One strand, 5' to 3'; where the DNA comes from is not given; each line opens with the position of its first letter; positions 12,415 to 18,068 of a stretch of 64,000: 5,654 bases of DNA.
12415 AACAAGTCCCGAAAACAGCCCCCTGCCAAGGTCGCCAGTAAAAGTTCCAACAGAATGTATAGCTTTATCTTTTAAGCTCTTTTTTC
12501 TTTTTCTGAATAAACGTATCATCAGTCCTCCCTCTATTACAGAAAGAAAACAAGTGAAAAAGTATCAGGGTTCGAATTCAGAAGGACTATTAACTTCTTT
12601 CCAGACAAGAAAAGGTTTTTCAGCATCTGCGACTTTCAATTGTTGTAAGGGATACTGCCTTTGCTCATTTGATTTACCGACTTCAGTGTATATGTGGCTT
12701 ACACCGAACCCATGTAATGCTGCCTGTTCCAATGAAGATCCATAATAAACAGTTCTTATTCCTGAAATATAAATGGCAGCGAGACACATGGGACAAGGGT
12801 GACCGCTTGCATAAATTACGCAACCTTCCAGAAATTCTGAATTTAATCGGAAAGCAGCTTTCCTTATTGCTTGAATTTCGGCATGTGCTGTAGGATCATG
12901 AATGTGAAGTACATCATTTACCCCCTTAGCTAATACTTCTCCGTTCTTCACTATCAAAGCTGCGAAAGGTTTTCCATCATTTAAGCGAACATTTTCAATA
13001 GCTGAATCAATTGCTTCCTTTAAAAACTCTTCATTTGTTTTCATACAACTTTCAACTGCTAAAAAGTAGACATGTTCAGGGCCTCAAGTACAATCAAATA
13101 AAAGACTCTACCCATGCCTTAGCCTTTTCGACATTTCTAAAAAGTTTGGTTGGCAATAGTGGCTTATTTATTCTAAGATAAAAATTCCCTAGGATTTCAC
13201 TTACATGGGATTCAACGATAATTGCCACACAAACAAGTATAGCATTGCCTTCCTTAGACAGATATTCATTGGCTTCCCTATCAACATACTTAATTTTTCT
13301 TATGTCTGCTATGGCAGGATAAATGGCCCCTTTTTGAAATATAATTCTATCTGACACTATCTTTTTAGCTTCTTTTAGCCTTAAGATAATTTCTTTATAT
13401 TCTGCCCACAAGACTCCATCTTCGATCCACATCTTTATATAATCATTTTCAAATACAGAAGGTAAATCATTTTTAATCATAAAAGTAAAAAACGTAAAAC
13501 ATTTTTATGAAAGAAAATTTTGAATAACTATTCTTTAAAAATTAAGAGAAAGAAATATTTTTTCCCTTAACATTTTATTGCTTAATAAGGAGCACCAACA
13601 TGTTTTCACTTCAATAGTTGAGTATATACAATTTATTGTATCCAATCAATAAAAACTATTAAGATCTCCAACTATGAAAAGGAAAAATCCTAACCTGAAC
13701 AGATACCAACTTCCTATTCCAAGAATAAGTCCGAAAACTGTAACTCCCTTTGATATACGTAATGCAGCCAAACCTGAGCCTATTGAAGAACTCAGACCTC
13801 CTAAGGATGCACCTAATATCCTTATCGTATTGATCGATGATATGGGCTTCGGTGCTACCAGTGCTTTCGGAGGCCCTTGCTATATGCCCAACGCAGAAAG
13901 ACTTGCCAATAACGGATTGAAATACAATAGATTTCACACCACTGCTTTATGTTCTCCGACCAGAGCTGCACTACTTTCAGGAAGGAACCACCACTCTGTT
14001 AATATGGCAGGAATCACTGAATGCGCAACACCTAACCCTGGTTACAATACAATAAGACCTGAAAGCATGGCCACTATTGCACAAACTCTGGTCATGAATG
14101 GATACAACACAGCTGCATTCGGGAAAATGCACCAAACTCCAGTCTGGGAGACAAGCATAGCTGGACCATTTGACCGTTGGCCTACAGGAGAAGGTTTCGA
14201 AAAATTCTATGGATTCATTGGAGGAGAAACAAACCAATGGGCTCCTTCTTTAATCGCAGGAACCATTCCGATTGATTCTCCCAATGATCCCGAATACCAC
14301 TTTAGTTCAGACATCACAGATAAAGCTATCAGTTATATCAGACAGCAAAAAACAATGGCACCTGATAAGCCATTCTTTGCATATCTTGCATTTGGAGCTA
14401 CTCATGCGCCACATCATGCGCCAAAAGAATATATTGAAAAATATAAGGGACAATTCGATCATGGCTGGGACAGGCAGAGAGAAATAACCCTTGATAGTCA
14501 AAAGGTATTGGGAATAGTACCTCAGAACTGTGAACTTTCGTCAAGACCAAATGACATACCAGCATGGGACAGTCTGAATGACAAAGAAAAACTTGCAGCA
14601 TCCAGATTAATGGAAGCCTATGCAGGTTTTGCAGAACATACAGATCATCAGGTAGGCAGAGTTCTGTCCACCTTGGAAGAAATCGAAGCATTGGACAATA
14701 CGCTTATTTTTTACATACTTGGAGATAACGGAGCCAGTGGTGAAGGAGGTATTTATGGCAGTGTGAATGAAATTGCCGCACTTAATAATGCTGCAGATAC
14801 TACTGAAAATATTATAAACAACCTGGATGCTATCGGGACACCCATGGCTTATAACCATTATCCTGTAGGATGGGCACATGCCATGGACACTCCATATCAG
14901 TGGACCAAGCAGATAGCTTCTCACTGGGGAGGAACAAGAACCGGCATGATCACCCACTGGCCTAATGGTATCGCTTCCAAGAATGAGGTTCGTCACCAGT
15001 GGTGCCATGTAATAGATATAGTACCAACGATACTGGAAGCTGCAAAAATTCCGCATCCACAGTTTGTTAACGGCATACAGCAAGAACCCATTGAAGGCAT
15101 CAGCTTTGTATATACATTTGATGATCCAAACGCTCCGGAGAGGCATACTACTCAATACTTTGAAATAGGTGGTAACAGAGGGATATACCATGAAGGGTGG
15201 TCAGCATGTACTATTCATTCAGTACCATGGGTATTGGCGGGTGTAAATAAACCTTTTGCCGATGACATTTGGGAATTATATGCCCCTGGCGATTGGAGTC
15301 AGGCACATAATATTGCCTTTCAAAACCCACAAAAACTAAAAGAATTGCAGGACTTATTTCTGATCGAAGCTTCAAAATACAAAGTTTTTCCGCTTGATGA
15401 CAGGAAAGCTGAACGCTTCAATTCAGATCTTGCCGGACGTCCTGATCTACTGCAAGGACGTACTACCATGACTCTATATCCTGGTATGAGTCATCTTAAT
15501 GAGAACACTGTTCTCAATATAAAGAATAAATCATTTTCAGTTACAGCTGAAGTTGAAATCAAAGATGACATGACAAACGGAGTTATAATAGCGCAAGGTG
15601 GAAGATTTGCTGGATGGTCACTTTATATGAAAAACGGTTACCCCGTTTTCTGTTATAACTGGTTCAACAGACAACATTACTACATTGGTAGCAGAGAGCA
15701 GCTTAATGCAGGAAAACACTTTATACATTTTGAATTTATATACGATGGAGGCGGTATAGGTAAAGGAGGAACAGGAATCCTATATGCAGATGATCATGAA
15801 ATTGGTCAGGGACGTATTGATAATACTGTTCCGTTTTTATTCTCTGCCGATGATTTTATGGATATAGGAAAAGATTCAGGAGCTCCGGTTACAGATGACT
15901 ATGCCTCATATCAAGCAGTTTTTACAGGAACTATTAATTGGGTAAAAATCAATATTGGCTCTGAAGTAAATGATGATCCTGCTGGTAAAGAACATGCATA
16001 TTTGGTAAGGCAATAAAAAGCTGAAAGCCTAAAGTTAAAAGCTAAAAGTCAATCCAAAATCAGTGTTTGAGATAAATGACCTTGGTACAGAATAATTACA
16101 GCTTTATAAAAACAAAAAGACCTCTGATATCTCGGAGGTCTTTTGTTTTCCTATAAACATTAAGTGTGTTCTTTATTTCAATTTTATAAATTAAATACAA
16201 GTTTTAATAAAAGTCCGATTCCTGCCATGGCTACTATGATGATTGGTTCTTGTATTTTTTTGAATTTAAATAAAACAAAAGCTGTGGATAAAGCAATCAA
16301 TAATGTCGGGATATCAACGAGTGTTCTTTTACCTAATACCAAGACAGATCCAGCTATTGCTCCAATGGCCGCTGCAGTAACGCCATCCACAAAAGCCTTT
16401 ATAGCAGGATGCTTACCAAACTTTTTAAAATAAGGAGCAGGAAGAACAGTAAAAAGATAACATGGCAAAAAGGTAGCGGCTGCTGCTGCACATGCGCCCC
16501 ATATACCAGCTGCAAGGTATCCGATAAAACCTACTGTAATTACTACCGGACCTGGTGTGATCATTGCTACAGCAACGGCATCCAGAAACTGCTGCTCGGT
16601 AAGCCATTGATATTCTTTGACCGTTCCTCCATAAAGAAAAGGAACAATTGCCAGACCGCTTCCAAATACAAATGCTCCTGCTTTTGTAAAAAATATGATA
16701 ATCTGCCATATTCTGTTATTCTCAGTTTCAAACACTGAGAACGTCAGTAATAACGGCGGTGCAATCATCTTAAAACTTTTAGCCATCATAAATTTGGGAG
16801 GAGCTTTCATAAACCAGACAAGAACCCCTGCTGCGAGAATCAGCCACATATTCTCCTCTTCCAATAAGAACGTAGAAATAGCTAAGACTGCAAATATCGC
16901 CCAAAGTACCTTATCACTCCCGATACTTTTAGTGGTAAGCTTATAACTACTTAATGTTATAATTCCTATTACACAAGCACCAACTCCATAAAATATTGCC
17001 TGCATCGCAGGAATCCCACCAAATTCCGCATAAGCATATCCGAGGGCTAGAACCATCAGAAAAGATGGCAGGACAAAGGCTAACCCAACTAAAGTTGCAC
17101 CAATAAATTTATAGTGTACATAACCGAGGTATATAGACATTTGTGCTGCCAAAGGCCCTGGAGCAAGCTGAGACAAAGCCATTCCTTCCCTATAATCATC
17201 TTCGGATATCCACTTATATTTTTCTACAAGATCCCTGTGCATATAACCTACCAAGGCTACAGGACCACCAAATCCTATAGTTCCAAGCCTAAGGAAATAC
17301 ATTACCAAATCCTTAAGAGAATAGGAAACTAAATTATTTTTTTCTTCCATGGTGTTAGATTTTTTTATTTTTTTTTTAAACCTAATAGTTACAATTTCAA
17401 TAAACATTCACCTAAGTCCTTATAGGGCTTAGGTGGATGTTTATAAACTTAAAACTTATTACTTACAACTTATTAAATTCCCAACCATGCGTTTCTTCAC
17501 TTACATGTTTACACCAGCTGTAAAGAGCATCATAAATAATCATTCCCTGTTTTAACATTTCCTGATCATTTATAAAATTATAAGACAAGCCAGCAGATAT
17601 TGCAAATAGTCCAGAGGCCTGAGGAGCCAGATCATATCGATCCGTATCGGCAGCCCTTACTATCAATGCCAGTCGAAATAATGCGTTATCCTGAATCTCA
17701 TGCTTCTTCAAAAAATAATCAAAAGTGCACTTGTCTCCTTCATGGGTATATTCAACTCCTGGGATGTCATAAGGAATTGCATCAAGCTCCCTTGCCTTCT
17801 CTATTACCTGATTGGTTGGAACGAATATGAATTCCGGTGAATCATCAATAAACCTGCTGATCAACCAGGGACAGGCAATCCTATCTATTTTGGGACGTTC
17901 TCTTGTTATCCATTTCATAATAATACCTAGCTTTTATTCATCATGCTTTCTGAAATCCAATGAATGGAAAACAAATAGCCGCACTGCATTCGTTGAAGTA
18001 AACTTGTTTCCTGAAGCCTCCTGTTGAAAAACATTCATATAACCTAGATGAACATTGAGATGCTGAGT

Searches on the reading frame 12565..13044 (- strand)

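Call 46: search_protein_families(library=pfam, proteins=[window:12565-13044:-], max_evalue=0.00001)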
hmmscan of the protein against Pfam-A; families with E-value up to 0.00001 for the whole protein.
window:12565-13044:- (159 aa): 3 families
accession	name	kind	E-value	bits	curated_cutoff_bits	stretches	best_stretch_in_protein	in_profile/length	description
PF00383.29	dCMP_cyt_deam_1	-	2.9e-21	75.7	25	1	1-102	1-101/102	Cytidine and deoxycytidylate deaminase zinc-binding region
PF14437.12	MafB19-deam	-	1.4e-18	67.5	27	1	9-108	8-106/142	MafB19-like deaminase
PF14439.12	Bd3614-deam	-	6.6e-06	26.5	38.5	1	22-101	6-88/113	Bd3614-like deaminase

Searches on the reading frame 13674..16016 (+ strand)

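Call 46: search_protein_families(library=pfam, proteins=[window:13674-16016:+], max_evalue=0.00001)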
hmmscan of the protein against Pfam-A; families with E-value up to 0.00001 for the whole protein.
window:13674-16016:+ (780 aa): 1 family
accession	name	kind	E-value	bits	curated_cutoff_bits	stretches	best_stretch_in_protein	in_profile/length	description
PF00884.28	Sulfatase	-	3.6e-62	210.8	25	1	47-458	1-300/301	Sulfatase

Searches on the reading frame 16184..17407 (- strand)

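Call 47: search_protein_families(library=pfam, proteins=[window:16184-17407:-], max_evalue=0.00001)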
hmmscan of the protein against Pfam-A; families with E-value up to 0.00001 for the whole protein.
window:16184-17407:- (407 aa): 1 family
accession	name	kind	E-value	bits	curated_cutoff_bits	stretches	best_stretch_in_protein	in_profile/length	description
PF02417.20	Chromate_transp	-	2.1e-81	272.3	28.6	2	33-197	2-165/166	Chromate transporter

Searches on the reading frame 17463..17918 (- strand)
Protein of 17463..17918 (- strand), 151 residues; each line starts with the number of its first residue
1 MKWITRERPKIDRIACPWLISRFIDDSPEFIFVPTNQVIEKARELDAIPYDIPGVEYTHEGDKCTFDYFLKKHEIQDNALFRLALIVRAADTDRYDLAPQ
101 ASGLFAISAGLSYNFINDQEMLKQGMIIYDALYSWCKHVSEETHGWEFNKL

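Call 47: search_protein_families(library=pfam, proteins=[window:17463-17918:-], max_evalue=0.00001)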
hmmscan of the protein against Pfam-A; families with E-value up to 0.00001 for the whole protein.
window:17463-17918:- (151 aa): 1 family
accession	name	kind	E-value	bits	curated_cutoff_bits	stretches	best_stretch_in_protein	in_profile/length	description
PF09828.14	ChrB_C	-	5e-51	173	25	1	3-136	1-132/132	ChrB, C-terminal domain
